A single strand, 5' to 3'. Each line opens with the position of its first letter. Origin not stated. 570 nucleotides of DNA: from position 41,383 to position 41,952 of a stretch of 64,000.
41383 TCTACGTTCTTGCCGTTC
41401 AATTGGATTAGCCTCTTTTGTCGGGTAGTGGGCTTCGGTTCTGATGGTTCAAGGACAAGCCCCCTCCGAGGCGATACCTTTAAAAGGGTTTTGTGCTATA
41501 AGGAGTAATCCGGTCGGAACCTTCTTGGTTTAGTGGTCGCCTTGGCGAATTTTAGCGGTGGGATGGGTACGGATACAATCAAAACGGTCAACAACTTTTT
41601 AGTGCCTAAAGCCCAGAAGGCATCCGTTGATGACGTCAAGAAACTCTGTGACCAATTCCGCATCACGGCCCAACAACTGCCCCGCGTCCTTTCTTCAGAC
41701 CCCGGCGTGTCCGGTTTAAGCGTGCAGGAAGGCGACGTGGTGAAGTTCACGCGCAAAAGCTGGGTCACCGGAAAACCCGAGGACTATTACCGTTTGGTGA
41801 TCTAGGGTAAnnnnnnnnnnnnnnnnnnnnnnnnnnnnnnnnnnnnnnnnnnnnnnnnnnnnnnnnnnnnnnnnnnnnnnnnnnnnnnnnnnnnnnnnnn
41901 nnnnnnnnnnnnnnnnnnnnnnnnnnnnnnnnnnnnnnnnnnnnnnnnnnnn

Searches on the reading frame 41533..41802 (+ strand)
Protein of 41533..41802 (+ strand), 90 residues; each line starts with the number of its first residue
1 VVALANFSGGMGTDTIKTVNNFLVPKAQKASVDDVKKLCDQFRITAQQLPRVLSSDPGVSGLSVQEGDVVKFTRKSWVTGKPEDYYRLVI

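Call 72: search_protein_families(library=pfam, proteins=[window:41533-41802:+], max_evalue=0.01)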
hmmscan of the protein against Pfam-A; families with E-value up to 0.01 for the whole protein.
window:41533-41802:+ (90 aa): 1 family
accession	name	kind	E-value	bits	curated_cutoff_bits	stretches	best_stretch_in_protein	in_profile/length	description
PF01191.24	RNA_pol_Rpb5_C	-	7.6e-15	54.9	23.5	1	20-89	5-73/73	RNA polymerase Rpb5, C-terminal domain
